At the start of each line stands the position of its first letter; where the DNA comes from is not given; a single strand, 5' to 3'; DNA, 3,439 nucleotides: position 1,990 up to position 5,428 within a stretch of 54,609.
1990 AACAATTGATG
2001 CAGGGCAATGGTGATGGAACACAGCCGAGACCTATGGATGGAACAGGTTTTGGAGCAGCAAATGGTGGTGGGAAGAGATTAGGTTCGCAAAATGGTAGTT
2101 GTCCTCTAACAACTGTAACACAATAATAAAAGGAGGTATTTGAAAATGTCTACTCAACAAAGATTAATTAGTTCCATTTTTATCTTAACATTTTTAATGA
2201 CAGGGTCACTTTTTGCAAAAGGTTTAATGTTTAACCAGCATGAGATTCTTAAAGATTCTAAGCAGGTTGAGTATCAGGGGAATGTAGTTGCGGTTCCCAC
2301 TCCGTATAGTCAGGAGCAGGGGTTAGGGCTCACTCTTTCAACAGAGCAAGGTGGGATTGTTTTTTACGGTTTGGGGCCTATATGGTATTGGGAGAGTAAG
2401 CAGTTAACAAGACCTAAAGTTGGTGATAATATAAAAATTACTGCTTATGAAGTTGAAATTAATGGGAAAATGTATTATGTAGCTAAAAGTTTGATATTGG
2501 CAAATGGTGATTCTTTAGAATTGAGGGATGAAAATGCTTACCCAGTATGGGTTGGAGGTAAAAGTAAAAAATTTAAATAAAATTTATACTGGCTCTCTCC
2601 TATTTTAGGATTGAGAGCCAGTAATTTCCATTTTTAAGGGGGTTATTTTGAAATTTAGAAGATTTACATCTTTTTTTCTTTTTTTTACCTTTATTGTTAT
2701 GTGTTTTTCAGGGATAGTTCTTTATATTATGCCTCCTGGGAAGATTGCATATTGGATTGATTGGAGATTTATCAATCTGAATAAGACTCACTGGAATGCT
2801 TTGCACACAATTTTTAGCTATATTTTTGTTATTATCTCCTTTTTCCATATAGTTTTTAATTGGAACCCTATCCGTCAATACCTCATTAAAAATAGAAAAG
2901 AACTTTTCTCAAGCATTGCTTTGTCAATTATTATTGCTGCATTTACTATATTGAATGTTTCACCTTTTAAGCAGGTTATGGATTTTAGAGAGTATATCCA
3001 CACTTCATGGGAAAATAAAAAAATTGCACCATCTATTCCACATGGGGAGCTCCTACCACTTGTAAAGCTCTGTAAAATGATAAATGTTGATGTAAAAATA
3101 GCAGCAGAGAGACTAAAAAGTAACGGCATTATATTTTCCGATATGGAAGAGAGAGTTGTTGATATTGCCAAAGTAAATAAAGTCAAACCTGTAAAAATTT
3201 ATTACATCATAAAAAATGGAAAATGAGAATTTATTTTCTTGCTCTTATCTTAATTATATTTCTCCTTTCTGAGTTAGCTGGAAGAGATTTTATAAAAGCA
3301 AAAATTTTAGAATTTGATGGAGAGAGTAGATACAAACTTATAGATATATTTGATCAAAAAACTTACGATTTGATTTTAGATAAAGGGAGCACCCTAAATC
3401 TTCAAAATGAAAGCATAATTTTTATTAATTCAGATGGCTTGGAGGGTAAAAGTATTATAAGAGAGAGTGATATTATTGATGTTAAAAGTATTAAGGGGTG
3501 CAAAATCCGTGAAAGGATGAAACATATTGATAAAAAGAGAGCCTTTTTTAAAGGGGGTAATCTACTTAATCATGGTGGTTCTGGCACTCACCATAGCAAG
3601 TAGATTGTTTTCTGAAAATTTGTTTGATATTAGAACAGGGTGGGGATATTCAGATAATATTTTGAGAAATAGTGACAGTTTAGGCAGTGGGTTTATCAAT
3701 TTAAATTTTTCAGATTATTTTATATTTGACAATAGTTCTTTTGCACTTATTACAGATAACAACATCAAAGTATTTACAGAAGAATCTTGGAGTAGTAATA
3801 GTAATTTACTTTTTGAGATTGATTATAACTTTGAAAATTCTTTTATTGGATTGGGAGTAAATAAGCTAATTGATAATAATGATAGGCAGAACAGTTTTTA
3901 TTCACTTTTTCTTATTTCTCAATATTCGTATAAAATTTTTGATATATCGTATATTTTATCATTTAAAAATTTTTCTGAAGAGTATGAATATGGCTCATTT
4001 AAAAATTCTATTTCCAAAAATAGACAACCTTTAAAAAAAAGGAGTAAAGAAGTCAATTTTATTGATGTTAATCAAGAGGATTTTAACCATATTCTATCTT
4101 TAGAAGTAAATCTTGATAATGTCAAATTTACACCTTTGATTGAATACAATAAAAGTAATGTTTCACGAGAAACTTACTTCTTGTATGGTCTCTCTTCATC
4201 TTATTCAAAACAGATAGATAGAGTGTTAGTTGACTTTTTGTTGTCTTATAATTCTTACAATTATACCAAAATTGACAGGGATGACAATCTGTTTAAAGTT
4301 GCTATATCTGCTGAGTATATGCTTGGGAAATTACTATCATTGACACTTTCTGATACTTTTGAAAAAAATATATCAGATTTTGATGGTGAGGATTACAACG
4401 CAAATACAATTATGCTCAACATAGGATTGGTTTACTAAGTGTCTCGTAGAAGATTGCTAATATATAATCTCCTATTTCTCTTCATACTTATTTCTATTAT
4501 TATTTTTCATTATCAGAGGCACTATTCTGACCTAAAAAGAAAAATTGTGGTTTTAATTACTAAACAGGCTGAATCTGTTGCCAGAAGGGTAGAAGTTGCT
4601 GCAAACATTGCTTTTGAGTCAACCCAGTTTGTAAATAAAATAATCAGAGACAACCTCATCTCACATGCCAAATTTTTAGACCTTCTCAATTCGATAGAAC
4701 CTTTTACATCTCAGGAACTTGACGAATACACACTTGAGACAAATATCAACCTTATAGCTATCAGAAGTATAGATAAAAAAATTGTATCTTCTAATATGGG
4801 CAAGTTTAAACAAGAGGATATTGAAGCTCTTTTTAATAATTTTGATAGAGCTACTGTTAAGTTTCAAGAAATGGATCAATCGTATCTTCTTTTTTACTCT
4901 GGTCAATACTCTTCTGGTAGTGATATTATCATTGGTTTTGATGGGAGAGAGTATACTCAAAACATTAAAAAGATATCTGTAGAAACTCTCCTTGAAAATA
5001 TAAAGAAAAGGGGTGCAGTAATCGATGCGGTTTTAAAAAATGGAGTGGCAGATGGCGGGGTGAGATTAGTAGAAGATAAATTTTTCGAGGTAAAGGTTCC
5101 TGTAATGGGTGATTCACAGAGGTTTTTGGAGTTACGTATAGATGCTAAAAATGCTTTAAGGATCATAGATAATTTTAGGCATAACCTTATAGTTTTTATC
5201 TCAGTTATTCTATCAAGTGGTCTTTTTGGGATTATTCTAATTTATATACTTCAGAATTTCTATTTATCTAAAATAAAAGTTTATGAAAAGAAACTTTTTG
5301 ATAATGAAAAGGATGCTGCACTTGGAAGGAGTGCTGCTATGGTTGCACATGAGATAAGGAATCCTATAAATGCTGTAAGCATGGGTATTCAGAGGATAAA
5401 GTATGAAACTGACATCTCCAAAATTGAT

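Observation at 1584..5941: Co-directional envelope cluster as a candidate uncharacterised extracytoplasmic sensing or redox module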

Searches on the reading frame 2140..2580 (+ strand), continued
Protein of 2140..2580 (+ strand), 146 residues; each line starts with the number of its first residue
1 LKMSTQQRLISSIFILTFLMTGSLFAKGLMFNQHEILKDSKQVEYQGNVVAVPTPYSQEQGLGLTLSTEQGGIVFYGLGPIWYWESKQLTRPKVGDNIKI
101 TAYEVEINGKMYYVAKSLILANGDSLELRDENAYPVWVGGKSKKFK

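Call 89: find_encoding_contigs(protein=P0067, flank=6000, max_places=1)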
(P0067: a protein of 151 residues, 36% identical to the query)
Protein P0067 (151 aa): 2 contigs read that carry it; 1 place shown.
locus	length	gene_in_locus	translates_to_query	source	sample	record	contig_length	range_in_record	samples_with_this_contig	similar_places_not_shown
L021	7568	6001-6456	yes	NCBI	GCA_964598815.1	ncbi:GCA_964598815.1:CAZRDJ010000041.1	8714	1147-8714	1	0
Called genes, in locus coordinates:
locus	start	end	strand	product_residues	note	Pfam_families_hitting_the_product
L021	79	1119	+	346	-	PF01118:Semialdhyde_dh, PF22698:Semialdhyde_dhC_1, PF02774:Semialdhyde_dhC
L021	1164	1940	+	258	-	PF01416:PseudoU_synth_1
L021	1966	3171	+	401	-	PF00155:Aminotran_1_2, PF01041:DegT_DnrJ_EryC1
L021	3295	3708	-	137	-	PF20657:DUF6811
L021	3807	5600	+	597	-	PF01839:FG-GAP (faint), PF25292:Beta-prop_CGLA (faint), PF13517:FG-GAP_3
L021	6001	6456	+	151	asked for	PF26390:MamS_MamX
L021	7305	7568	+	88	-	?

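Call 96: fold_search(model_id=the predicted structure, library=pdb)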
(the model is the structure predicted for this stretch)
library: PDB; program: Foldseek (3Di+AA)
matches with E <= 10: 1057; with E <= 0.001: 3
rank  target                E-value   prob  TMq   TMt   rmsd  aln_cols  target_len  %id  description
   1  4joi_B                3.5e-04  1.00  0.39  0.39   9.5       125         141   17  Crystal structure of the human telomeric Stn1-Ten1 complex (released 2013-05-29)
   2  4joi_A                5.5e-04  1.00  0.36  0.37   9.7       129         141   17  Crystal structure of the human telomeric Stn1-Ten1 complex (released 2013-05-29)
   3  8txr_C                8.9e-04  1.00  0.40  0.15   3.4        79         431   18  E. coli ExoVII(H238A) (released 2024-01-31)
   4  5yzx_B                2.7e-03  1.00  0.43  0.14   8.1        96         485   18  Crystal structure of E.coli LysU T146D mutant (released 2018-12-19)
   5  8soj_B                2.7e-03  1.00  0.36  0.14   9.4       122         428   16  Cryo-EM structure of human CST bound to POT1(ESDL)/TPP1 in the absence of telomeric ssDNA (released 2023-06-07)
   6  1bbw                  3.2e-03  1.00  0.41  0.14   4.0        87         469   17  LYSYL-TRNA SYNTHETASE (LYSS) (released 2000-11-10)
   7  1lyl_B                3.9e-03  1.00  0.42  0.14   8.0        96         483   18  LYSYL-TRNA SYNTHETASE (LYSU) (E.C.6.1.1.6) COMPLEXED WITH LYSINE (released 1995-10-15)
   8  8sok_B                4.4e-03  1.00  0.37  0.16  11.5       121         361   15  Cryo-EM structure of human CST bound to POT1(ESDL)/TPP1 in the presence of telomeric ssDNA (released 2023-06-07)
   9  1l1o_B                4.6e-03  1.00  0.36  0.41   8.2       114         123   10  Structure of the human Replication Protein A (RPA) trimerization core (released 2002-06-05)
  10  6w6w_C                5.5e-03  1.00  0.41  0.20   8.5       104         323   17  Cryo-EM structure of CST bound to telomeric single-stranded DNA (released 2020-06-03)
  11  8txr_A                6.2e-03  1.00  0.42  0.16   3.5        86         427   16  E. coli ExoVII(H238A) (released 2024-01-31)
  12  8txr_B                6.6e-03  1.00  0.39  0.21   5.3        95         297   14  E. coli ExoVII(H238A) (released 2024-01-31)
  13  4gop_B                6.6e-03  1.00  0.34  0.40   7.7        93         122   10  Structure and Conformational Change of a Replication Protein A Heterotrimer Bound to ssDNA (released 2012-11-28)
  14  4gla_C                6.6e-03  1.00  0.36  0.54   6.6        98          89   14  OBody NL8 bound to hen egg-white lysozyme (released 2013-08-14)
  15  4ycv_C                6.6e-03  1.00  0.37  0.13  13.4       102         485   12  Crystal structure of cladosporin in complex with plasmodium lysyl-tRNA synthetase (released 2015-06-24)
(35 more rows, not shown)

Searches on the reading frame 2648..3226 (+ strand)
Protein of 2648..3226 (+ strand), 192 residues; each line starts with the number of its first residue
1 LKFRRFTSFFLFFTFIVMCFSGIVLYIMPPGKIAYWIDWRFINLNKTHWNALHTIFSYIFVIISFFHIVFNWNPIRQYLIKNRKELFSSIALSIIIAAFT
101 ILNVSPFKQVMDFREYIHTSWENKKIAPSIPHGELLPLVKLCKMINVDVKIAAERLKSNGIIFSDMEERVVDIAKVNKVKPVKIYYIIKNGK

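Call 3: search_protein_families(library=pfam, proteins=[window:2648-3226:+], max_evalue=1)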
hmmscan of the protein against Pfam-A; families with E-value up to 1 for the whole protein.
window:2648-3226:+ (192 aa): 3 families
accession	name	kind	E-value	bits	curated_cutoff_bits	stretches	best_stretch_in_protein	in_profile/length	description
PF14358.11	DUF4405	-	1.8e-17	64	26.7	1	6-72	1-66/66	Domain of unknown function (DUF4405)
PF00430.23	ATP-synt_B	-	0.079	13.5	28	0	59-85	8-33/132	ATP synthase B/B' CF(0)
PF16083.10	Phage_holin_3_3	-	0.28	11.8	28.4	0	81-116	18-57/78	LydA holin phage, holin superfamily III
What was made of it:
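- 2648..3226 (+): G4: 192-aa, 3-TM half-size DUF4405 protein (FezC-like putative heme-b cytochrome) with a small C-terminal helical domain. Present only in this lineage. Pfam E 1.8e-17 (call 3).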

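Call 4: search_protein_families(library=ncbifam, proteins=[window:2648-3226:+], max_evalue=1)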
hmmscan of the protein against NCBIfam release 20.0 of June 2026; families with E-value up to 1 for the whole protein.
window:2648-3226:+ (192 aa): 0 families

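Call 12: find_homologous_proteins(query=window:2648-3226:+, max_evalue=0.001)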
Query window:2648-3226:+ (192 aa): 3 proteins with E <= 0.001 among 70 candidates.
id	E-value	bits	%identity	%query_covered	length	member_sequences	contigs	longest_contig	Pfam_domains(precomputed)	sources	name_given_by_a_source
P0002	1.4e-103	363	100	86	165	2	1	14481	PF14358.12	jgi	-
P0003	5.2e-31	126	35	98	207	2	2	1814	PF14358.12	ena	-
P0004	1.0e-23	102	32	97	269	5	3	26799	PF14358.12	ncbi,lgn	ncbi:MAG: DUF4405 domain-containing protein [Bacteroidales bacterium]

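Call 13: find_encoding_contigs(protein=P0004, flank=8000, max_places=3)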
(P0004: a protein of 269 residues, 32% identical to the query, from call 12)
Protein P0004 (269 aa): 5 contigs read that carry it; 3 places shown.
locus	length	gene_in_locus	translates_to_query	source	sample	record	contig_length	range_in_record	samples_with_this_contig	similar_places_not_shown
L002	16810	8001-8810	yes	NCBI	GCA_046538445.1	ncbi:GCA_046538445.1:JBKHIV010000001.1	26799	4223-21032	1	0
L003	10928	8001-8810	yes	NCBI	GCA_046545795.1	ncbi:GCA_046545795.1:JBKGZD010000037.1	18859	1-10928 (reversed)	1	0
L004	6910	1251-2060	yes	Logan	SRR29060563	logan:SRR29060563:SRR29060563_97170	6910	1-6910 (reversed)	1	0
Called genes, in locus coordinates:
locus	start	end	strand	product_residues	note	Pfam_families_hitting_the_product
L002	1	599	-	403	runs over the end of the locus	PF00202:Aminotran_3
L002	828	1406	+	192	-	PF14512:TM1586_NiRdase (faint), PF00881:Nitroreductase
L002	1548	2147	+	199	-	PF00837:T4_deiodinase (weak), PF08534:Redoxin, PF00578:AhpC-TSA, PF00085:Thioredoxin, PF13098:Thioredoxin_2 (weak), PF13905:Thioredoxin_8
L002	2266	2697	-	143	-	PF00011:HSP20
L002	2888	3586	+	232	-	PF01746:tRNA_m1G_MT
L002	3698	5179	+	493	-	PF00072:Response_reg, PF00989:PAS (weak), PF08448:PAS_4, PF13426:PAS_9, PF00211:Guanylate_cyc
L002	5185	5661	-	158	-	PF08211:dCMP_cyt_deam_2, PF00383:dCMP_cyt_deam_1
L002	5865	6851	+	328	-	PF01832:Glucosaminidase, PF01476:LysM (weak)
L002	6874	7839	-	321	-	PF00551:Formyl_trans_N, PF02911:Formyl_trans_C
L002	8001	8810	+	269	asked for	PF14358:DUF4405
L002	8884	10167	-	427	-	PF00926:DHBP_synthase, PF00925:GTP_cyclohydro2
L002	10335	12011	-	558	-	PF03739:LptF_LptG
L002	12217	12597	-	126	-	PF19569:START_2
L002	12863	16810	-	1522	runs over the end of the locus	-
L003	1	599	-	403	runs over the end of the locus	PF00202:Aminotran_3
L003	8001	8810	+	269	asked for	PF14358:DUF4405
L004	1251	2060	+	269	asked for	PF14358:DUF4405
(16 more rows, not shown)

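Call 14: find_encoding_contigs(protein=P0002, flank=8000, max_places=3)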
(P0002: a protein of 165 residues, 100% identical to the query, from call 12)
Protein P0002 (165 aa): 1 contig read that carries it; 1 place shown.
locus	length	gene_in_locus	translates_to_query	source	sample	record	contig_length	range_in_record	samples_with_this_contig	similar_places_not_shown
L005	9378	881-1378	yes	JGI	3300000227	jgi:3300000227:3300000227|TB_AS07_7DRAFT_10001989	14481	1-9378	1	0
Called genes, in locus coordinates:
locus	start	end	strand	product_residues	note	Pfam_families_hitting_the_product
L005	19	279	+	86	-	-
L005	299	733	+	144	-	PF26390:MamS_MamX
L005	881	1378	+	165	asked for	PF14358:DUF4405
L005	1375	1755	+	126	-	-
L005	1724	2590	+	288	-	PF10082:BBP2_2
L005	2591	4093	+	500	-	PF00512:HisKA, PF02518:HATPase_c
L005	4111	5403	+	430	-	PF00206:Lyase_1, PF10397:ADSL_C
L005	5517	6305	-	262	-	PF00571:CBS (weak), PF03471:CorC_HlyC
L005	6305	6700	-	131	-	PF13279:4HBT_2, PF03061:4HBT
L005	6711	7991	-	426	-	PF03952:Enolase_N, PF00113:Enolase_C, PF07476:MAAL_C (weak)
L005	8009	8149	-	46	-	-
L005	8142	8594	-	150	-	PF00582:Usp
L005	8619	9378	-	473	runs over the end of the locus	PF01139:RtcB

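Call 68: search_protein_families(library=padloc, proteins=[window:2648-3226:+], max_evalue=0.01)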
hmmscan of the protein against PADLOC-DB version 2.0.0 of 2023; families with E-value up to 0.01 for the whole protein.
window:2648-3226:+ (192 aa): 0 families

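Call 88: find_encoding_contigs(protein=P0003, flank=3000, max_places=2)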
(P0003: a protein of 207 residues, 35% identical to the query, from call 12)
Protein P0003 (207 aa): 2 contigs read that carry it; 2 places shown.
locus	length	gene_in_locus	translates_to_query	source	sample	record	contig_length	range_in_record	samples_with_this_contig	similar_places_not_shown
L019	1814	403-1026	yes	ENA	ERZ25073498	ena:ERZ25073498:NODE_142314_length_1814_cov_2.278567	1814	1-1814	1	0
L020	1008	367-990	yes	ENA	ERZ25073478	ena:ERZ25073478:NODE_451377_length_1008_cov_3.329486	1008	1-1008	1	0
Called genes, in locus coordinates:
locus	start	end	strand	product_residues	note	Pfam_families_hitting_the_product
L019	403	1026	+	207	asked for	PF14358:DUF4405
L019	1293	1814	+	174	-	?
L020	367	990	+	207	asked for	PF14358:DUF4405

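Call 91: predict_structure(alignment_id=A5)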
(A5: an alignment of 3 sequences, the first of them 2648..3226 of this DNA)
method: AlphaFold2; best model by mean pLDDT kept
length: 192 residues; sequences in the alignment: 3
mean_pLDDT: 61.1   pTM: 0.35
mean pLDDT of the five models: 61.1, 57.6, 53.2, 51.8, 48.0
residues with pLDDT >= 90: 8; 70-90: 66; 50-70: 49; < 50: 69
segments of 3 or more residues with pLDDT < 50: 1-6, 18-47, 105-135
pLDDT, mean of each block of 10 residues (from residue 1): 47 54 42 38 45 63 70 71 72 64 50 43 35 58 80 91 84 81 78 49
secondary structure, 60 per line:
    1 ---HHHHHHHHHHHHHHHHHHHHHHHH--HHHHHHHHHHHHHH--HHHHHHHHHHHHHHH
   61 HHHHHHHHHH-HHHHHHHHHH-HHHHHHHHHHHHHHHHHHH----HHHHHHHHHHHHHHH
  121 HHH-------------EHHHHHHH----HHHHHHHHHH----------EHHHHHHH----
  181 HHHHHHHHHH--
elements in order: H4-27 H30-43 H46-70 H72-81 H83-101 H106-123 H138-144 H149-158 H170-176 H181-190
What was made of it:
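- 2648..3226 (+): The AF2 model is poor, pLDDT 61 (call 91).
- On DUF4405 / FezC-like heme-b cytochromes (G4): The monomer AF2 model is poor (pLDDT 61, pTM 0.35, call 91), and no multimer or cofactor modelling is available.
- Tried and rejected: The G4 model with 3 sequences was too poor to use (call 91).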

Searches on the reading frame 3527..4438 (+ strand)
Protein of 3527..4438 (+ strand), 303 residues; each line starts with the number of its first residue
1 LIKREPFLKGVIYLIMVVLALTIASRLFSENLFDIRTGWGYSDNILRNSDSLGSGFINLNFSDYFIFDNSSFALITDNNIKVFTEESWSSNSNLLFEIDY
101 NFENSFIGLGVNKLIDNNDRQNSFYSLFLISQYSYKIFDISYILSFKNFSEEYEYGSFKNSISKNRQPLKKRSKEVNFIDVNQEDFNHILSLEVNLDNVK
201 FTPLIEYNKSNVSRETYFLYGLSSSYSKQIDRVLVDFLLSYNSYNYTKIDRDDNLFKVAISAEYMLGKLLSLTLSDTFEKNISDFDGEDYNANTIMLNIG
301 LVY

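Call 3: search_protein_families(library=pfam, proteins=[window:3527-4438:+], max_evalue=1)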
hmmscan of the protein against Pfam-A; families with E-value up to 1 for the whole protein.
window:3527-4438:+ (303 aa): 1 family
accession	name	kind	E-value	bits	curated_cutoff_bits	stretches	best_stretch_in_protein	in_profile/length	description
PF10082.15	BBP2_2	-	7e-08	32.2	23.7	1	232-300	307-375/378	Putative beta-barrel porin 2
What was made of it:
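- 3527..4438 (+): G6: outer-membrane beta-barrel (BBP2_2) whose start overlaps the G5 3' end by 77 nt. Pfam 32.2 bits against a cut-off of 23.7 (call 3).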

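Call 4: search_protein_families(library=ncbifam, proteins=[window:3527-4438:+], max_evalue=1)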
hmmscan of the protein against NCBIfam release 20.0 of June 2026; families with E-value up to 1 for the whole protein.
window:3527-4438:+ (303 aa): 0 families

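Call 68: search_protein_families(library=padloc, proteins=[window:3527-4438:+], max_evalue=0.01)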
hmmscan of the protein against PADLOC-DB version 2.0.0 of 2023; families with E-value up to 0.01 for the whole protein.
window:3527-4438:+ (303 aa): 0 families

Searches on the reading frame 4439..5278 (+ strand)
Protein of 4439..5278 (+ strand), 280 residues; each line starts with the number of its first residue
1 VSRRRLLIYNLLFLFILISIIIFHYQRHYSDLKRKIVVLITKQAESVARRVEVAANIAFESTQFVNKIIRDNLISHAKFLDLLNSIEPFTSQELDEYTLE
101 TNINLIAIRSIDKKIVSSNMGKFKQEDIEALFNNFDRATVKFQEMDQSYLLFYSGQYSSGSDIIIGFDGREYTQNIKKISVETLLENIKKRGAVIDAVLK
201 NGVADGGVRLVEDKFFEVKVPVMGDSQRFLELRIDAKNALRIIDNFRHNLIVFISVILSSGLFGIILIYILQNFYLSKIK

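Call 52: find_related_loci(query=A4, collection=metagenome_contigs, flank=8000)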
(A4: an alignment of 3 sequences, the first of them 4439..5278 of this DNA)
Query A4 (280 aa) in metagenome_contigs; peptide patterns used: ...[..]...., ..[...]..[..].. (x = any residue, [..] = any of these).
550 stretches matched a pattern; 1 encode a relative of the query (tblastn E <= 1e-3); 1 distinct loci.
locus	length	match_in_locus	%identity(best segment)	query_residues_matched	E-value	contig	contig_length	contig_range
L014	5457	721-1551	39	5-280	2e-49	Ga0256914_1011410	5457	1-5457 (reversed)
